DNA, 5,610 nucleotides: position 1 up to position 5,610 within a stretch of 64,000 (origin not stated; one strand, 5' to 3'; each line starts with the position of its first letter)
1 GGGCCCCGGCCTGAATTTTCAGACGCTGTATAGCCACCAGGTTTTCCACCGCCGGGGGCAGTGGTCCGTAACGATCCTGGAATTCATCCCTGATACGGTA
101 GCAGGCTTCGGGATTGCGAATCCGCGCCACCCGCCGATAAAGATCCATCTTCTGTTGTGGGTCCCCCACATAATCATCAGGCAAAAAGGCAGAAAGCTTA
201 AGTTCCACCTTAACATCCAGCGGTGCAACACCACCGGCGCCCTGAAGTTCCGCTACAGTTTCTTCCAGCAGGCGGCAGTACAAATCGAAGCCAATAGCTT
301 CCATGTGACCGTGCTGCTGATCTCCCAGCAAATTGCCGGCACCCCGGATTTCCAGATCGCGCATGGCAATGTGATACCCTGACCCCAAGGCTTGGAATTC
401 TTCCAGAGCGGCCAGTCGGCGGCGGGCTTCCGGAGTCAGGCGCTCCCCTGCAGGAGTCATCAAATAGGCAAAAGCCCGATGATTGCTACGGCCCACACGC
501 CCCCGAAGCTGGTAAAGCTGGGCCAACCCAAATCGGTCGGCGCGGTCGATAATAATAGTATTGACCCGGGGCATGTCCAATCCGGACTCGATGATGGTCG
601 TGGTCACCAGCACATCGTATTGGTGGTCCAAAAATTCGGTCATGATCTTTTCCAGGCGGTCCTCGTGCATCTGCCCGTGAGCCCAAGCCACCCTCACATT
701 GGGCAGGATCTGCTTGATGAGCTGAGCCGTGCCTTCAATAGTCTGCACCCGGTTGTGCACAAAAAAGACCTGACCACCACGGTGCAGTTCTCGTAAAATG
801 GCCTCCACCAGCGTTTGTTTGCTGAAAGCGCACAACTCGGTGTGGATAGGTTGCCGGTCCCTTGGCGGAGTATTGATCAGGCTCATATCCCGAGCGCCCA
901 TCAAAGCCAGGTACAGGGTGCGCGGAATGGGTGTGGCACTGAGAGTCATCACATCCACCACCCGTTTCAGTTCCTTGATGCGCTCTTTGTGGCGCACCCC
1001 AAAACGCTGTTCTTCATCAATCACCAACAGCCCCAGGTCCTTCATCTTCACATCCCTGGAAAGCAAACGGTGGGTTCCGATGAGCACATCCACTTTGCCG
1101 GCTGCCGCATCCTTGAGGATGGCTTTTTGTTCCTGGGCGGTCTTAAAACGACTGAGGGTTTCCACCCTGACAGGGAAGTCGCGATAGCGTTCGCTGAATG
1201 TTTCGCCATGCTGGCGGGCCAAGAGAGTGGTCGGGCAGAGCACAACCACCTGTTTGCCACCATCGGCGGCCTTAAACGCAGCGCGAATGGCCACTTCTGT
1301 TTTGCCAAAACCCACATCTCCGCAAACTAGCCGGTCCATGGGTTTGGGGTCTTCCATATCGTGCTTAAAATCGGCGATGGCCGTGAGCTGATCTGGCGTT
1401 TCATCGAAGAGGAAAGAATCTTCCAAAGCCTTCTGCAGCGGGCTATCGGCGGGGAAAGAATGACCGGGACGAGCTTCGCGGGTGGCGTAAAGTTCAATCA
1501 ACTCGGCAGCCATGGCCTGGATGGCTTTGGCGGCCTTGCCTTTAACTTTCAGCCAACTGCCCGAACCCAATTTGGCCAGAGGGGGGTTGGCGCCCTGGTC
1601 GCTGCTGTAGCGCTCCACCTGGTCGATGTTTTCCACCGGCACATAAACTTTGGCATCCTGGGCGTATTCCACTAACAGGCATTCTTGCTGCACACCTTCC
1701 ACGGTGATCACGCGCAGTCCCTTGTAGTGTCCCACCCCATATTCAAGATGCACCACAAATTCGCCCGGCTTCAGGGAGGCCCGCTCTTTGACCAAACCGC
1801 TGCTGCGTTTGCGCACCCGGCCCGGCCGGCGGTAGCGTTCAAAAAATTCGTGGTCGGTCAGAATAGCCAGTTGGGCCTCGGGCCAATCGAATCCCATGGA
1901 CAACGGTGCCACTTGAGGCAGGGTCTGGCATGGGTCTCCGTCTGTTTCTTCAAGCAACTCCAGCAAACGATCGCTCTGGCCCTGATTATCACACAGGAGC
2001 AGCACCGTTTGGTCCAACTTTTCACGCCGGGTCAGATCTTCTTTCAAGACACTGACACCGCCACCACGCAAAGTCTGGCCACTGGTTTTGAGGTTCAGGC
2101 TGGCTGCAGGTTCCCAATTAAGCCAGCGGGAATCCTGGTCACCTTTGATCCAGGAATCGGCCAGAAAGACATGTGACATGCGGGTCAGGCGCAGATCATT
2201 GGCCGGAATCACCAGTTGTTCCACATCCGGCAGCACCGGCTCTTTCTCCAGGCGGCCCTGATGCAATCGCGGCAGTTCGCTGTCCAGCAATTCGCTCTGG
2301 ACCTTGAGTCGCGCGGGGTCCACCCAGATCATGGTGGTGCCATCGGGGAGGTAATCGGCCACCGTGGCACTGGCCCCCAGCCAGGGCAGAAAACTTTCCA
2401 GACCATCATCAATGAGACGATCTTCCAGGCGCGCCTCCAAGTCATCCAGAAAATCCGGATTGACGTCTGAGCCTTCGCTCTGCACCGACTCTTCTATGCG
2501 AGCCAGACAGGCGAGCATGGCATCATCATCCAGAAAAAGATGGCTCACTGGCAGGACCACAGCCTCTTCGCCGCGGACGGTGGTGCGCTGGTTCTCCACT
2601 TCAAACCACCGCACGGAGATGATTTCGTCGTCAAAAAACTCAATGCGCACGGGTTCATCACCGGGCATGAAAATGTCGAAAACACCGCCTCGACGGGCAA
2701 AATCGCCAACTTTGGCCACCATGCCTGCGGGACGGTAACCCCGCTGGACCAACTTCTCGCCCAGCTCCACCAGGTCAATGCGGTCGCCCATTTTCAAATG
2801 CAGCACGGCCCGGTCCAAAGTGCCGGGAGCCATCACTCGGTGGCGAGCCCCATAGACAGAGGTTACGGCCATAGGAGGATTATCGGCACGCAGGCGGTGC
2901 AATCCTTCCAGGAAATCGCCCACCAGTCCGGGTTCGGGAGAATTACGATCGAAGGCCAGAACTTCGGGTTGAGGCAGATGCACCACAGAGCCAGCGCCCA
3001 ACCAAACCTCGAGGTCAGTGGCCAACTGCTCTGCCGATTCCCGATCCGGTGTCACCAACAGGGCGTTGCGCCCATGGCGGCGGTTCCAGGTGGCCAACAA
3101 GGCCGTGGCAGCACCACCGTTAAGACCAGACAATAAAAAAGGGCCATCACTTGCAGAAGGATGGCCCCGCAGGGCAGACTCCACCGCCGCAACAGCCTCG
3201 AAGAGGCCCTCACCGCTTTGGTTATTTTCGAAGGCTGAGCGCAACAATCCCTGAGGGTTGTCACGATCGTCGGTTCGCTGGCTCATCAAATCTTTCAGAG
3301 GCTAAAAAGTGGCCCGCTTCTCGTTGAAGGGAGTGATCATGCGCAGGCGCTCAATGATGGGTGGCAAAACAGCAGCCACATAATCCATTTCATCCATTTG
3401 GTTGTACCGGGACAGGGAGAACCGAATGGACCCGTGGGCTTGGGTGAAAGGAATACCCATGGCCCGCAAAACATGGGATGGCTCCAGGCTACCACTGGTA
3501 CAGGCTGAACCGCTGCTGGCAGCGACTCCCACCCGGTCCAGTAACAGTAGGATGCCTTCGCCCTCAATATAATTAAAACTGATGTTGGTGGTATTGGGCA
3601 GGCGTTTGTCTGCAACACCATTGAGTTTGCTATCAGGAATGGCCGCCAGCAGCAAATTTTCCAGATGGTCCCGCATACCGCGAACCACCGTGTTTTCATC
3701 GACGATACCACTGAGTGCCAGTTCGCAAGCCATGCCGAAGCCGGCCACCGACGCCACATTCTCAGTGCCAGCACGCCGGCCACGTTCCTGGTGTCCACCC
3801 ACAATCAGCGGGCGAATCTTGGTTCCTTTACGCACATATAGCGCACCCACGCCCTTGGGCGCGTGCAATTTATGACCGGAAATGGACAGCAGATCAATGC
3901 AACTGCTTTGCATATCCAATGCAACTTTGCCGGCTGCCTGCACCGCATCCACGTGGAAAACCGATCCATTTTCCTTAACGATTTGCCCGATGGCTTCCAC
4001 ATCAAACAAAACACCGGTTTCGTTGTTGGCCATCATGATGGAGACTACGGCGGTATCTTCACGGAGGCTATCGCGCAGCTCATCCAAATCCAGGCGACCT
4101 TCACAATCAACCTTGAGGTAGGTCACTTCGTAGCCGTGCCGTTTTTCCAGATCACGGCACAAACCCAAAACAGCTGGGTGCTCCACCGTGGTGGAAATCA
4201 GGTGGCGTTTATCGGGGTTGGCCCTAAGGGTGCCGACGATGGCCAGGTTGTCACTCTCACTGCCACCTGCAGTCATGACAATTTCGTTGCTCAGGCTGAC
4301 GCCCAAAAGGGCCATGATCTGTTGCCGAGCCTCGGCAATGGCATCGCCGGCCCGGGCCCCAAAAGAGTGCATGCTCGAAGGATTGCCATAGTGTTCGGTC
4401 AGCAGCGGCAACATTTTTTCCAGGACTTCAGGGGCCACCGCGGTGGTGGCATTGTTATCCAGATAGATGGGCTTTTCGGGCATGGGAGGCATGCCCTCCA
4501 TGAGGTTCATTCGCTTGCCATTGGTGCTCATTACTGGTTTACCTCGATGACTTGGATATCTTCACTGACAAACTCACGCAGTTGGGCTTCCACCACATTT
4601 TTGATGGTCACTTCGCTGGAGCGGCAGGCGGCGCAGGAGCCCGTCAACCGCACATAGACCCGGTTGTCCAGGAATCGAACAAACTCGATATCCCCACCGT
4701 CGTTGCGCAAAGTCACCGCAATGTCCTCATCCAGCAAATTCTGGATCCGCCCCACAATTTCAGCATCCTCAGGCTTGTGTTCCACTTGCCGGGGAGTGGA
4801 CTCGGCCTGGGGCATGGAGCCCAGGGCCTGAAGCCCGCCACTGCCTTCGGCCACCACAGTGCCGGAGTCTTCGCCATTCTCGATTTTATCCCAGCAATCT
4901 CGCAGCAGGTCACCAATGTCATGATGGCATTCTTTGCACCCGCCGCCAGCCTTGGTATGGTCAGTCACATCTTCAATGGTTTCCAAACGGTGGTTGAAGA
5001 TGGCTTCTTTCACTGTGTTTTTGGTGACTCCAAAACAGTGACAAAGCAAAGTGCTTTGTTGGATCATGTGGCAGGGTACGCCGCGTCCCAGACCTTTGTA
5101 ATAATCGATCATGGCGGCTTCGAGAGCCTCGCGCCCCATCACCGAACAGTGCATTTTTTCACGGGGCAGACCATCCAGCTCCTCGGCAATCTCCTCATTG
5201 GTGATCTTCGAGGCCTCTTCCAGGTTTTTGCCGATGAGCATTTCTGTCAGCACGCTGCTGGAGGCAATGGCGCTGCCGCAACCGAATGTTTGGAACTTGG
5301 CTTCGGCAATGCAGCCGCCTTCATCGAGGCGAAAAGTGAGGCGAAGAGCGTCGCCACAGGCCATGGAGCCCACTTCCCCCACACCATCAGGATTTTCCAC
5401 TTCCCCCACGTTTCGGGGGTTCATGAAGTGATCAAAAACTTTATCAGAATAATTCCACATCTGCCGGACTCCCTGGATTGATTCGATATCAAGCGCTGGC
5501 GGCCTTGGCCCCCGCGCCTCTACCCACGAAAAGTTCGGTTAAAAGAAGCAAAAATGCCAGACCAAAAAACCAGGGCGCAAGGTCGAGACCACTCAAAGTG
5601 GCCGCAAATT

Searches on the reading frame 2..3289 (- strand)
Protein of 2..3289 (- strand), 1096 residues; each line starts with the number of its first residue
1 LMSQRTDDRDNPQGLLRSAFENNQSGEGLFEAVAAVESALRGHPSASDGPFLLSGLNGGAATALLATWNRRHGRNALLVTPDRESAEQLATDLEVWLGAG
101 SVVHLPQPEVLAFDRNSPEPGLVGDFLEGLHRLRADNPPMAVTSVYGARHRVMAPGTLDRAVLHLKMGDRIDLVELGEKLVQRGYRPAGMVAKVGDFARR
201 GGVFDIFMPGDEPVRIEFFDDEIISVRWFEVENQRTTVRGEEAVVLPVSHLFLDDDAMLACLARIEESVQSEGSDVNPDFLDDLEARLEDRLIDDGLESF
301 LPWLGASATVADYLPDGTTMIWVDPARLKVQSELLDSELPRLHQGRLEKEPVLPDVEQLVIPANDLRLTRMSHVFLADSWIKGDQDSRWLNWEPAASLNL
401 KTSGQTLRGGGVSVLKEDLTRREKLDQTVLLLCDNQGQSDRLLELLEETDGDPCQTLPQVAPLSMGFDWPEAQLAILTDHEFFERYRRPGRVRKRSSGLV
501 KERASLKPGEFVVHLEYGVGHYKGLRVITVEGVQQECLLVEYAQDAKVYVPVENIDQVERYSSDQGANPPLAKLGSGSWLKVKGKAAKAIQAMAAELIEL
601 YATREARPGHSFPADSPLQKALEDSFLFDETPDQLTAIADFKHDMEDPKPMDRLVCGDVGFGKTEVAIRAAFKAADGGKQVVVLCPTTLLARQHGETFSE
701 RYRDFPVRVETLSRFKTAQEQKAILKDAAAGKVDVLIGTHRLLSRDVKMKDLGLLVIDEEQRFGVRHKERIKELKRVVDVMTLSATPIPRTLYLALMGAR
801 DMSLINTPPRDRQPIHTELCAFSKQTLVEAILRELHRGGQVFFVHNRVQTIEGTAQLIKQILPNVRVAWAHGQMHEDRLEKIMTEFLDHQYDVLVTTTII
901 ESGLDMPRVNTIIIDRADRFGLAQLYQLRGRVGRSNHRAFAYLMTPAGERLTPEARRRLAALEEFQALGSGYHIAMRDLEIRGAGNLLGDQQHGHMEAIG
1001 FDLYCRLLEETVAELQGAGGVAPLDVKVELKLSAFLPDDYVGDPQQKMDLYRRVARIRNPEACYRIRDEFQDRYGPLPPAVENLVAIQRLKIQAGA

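Call 13: search_protein_families(library=pfam, proteins=[window:2-3289:-], max_evalue=0.001)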
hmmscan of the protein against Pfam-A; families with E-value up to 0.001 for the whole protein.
window:2-3289:- (1096 aa): 7 families
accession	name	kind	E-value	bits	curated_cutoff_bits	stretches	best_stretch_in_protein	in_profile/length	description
PF00270.35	DEAD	-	2.2e-28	99.5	26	1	631-791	1-163/167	DEAD/DEAH box helicase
PF00271.37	Helicase_C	-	5.1e-24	85.1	23.5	1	828-935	6-109/110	Helicase conserved C-terminal domain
PF03461.20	TRCF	-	7.5e-20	71.5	25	1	1030-1094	1-65/95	TRCF domain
PF17757.6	UvrB_inter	-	3.3e-19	69.2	22.9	1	163-250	1-90/91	UvrB interaction domain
PF02559.22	CarD_TRCF_RID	-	1.9e-17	63.5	23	1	506-562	1-57/57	CarD-like/TRCF RID domain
PF04851.21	ResIII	-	5.4e-07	30.1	22.5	1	632-787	6-162/164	Type III restriction enzyme, res subunit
PF22590.2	Cas3-like_C_2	-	1.2e-05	25.9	27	1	838-936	2-105/106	CRISPR-associated nuclease/helicase Cas3, C-terminal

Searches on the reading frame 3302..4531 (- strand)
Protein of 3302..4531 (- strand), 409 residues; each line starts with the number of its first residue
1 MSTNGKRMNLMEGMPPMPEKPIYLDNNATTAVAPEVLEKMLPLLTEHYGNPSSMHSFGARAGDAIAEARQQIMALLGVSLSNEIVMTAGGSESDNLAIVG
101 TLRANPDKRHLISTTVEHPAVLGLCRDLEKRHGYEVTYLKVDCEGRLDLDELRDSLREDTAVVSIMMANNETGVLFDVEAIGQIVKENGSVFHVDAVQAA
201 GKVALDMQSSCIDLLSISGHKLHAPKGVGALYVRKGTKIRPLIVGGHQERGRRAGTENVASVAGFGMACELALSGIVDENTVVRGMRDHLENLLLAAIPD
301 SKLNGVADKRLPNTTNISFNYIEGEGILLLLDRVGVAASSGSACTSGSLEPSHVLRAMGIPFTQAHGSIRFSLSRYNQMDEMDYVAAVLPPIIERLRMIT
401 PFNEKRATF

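Call 13: search_protein_families(library=pfam, proteins=[window:3302-4531:-], max_evalue=0.001)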
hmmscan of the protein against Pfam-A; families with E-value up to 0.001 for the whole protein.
window:3302-4531:- (409 aa): 1 family
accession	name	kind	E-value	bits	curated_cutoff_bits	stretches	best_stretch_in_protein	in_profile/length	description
PF00266.25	Aminotran_5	-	2.2e-84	284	21.5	1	22-384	1-370/371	Aminotransferase class-V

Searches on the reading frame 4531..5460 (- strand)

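Call 13: search_protein_families(library=pfam, proteins=[window:4531-5460:-], max_evalue=0.001)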
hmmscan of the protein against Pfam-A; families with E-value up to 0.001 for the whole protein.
window:4531-5460:- (309 aa): 3 families
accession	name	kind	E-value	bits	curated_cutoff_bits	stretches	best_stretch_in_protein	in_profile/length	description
PF01592.21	NifU_N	-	2.6e-49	167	22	1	4-121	2-121/127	NifU-like N terminal domain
PF01106.22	NifU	-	1.6e-21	76.6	27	1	239-305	1-67/67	NifU-like domain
PF04324.20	Fer2_BFD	-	5.4e-16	59.1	26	1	139-187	2-49/50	BFD-like [2Fe-2S] binding domain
